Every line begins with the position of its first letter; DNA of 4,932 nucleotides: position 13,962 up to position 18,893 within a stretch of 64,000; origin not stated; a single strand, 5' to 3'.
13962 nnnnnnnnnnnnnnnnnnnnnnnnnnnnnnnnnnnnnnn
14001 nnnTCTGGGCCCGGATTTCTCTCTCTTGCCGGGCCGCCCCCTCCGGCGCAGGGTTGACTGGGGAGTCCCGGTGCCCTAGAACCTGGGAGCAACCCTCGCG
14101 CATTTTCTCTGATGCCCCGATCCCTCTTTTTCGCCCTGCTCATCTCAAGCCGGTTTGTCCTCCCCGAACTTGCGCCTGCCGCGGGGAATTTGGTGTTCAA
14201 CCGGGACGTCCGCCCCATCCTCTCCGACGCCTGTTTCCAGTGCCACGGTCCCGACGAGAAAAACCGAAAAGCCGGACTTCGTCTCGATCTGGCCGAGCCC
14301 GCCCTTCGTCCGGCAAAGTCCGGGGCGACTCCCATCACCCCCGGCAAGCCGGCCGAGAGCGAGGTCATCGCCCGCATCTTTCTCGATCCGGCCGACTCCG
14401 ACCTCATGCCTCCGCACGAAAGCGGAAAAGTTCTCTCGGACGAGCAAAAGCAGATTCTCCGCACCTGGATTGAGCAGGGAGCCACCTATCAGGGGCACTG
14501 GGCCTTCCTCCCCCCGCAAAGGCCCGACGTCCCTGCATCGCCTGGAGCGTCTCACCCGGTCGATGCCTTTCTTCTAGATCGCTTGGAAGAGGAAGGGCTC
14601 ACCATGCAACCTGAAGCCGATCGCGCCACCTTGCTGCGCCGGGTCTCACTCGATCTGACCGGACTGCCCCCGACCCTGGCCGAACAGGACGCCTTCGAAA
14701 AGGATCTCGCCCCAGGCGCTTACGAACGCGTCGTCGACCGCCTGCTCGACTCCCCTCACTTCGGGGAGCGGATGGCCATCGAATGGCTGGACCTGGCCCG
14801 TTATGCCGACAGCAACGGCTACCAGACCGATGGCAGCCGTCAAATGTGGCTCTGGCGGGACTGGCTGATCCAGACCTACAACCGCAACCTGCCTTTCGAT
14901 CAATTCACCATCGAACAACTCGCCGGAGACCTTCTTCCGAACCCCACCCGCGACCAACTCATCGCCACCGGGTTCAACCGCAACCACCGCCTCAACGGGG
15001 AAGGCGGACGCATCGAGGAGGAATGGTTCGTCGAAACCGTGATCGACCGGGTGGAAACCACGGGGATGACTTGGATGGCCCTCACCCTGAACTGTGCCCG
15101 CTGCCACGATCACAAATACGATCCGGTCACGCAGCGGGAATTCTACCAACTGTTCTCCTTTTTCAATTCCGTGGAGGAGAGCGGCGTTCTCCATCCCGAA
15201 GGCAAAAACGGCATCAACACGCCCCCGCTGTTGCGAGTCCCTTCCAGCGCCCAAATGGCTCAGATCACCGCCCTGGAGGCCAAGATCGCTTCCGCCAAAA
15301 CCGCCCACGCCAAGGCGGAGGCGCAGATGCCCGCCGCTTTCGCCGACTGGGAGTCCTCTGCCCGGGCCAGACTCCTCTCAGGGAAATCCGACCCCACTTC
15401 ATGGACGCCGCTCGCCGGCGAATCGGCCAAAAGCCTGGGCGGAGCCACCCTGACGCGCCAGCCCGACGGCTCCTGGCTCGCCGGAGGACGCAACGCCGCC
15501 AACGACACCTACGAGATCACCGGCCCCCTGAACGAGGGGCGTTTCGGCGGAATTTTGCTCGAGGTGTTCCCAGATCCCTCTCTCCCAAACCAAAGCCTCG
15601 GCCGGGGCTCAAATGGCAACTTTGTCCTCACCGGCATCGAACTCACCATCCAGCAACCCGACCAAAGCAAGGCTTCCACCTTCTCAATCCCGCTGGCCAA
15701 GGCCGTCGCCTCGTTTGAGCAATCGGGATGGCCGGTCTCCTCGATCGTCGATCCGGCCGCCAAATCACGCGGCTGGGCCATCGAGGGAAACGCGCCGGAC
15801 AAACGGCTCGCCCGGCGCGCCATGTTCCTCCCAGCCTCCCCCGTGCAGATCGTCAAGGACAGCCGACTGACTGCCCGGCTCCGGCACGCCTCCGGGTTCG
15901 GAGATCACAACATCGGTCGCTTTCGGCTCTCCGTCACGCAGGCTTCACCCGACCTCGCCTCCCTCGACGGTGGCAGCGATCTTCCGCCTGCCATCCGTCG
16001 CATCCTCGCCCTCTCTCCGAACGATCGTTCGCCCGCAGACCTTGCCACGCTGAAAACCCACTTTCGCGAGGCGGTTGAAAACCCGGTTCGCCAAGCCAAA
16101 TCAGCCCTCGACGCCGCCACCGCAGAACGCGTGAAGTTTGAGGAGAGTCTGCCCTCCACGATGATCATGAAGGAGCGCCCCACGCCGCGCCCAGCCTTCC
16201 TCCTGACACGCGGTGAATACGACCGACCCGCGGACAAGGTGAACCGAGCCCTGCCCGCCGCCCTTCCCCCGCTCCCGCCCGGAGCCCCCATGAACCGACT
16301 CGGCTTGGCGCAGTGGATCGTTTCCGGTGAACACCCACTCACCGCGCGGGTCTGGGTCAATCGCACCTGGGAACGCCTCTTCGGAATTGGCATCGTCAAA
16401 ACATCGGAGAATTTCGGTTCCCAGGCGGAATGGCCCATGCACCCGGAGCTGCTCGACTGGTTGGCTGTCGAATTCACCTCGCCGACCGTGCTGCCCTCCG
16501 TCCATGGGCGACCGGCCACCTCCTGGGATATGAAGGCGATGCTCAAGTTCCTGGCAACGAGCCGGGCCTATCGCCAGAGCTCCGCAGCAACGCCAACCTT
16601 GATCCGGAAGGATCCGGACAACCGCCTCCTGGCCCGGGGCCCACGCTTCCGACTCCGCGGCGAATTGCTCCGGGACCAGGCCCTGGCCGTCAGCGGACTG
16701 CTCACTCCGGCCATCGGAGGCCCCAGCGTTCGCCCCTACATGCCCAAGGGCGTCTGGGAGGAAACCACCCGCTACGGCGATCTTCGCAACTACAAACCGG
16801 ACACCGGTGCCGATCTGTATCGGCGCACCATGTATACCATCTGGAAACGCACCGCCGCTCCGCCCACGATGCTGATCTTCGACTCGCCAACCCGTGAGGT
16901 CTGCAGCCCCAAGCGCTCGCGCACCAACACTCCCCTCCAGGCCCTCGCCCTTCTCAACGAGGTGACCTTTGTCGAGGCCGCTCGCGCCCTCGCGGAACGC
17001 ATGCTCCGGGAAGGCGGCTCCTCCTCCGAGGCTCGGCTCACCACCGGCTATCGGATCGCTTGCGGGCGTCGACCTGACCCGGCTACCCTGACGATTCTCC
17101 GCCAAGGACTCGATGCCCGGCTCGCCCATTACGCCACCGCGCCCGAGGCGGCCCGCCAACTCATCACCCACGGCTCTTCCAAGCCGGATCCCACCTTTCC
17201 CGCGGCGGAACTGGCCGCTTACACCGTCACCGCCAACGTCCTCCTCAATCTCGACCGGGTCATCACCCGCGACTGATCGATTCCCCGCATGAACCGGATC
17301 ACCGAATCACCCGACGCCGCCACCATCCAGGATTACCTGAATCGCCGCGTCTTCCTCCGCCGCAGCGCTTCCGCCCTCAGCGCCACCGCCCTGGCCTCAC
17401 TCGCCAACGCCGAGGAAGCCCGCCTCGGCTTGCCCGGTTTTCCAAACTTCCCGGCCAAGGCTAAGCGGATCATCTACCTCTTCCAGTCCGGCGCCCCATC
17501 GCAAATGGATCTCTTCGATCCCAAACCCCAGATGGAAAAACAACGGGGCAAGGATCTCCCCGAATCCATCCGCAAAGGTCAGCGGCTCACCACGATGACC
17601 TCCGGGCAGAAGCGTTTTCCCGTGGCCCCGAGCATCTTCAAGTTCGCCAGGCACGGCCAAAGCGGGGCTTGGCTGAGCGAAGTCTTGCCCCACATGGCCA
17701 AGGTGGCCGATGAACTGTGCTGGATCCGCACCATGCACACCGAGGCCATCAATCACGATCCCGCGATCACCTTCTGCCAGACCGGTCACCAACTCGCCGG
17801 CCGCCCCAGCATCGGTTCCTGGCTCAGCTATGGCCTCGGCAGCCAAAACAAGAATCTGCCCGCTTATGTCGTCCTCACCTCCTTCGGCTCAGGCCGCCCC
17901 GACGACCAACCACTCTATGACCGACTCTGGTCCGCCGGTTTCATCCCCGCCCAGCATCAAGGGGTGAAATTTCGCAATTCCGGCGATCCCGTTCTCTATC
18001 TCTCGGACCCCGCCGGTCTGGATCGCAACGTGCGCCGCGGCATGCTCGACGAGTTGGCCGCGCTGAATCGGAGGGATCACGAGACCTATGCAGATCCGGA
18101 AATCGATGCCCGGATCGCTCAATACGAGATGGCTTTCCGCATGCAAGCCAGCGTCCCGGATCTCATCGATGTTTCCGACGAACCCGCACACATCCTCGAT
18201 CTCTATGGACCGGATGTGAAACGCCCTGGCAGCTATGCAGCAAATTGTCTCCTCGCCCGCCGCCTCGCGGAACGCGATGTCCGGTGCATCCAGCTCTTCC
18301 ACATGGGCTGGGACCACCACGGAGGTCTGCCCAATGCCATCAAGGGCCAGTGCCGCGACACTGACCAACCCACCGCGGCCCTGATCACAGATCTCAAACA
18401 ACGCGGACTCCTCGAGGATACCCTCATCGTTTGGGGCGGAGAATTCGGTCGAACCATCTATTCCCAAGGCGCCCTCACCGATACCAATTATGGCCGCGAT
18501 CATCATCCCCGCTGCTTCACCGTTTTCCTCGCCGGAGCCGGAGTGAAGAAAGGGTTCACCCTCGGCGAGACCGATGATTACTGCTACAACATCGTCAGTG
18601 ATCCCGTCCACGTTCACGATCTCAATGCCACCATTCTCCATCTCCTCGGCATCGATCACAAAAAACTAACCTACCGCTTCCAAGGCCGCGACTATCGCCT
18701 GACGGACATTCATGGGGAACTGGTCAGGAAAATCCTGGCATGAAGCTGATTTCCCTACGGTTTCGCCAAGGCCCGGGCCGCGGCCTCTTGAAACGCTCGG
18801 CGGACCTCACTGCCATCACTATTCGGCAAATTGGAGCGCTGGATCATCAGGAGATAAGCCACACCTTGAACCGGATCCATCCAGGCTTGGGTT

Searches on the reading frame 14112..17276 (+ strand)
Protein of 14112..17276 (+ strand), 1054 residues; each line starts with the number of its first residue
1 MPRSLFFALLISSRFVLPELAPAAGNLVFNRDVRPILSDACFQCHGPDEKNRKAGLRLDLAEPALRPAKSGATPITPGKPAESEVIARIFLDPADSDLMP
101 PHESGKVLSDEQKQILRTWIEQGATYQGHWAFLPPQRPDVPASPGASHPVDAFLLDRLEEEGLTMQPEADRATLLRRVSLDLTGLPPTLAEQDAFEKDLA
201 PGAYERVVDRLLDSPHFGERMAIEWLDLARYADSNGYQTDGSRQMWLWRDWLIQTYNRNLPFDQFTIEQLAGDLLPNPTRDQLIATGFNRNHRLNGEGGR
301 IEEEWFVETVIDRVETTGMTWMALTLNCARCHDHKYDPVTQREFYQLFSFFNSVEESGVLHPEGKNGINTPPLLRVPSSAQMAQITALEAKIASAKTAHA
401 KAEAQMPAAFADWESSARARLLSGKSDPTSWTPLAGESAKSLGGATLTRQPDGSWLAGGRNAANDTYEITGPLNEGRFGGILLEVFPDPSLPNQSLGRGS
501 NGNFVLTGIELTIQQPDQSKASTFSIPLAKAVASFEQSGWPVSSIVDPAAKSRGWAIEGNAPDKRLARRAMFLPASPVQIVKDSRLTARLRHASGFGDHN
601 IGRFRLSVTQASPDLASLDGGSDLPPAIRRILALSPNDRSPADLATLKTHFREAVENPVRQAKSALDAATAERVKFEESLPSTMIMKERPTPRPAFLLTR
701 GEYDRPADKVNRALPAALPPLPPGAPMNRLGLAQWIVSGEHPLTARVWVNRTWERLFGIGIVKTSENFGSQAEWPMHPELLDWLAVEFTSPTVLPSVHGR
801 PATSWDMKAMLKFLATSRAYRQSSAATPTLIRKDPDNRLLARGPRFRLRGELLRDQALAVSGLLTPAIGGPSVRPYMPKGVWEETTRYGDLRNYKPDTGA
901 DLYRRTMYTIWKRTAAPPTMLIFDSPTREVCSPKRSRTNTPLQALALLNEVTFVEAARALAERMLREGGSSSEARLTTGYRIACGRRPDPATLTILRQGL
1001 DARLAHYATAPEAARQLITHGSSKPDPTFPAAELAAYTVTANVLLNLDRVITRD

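Call 42: search_protein_families(library=pfam, proteins=[window:14112-17276:+], max_evalue=0.001)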
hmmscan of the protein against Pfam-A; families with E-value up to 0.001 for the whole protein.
window:14112-17276:+ (1054 aa): 4 families
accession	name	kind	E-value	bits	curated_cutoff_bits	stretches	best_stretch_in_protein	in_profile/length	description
PF07587.16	PSD1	-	1.5e-89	300.1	28.5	1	728-998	1-242/244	Protein of unknown function (DUF1553)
PF07583.16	PSCyt2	-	1.9e-84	283.2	29.8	1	149-355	1-208/209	Protein of unknown function (DUF1549)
PF07635.16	PSCyt1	-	2.6e-13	50.8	22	1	41-103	1-59/59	Planctomycete cytochrome C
PF13442.11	Cytochrome_CBB3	-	0.00013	22.7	27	0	36-120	9-68/68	Cytochrome C oxidase, cbb3-type, subunit III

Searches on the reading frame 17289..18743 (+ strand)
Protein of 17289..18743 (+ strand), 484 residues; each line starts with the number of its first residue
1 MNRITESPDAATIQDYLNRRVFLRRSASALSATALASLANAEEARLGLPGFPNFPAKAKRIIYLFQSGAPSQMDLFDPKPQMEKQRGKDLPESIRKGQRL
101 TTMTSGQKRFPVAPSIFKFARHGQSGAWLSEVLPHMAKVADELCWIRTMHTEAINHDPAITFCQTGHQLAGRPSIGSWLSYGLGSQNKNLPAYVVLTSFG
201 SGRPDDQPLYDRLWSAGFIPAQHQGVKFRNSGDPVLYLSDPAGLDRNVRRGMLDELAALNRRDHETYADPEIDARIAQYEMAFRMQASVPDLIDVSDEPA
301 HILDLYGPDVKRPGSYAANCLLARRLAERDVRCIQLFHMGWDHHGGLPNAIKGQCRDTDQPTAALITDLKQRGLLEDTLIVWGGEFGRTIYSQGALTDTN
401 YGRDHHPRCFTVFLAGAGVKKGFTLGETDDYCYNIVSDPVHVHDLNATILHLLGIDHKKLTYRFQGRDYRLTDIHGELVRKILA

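Call 42: search_protein_families(library=pfam, proteins=[window:17289-18743:+], max_evalue=0.001)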
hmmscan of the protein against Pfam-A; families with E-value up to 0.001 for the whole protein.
window:17289-18743:+ (484 aa): 1 family
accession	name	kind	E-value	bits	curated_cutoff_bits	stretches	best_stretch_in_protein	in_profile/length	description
PF07394.17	DUF1501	-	3.1e-157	524.2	27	1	58-483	1-390/390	Protein of unknown function (DUF1501)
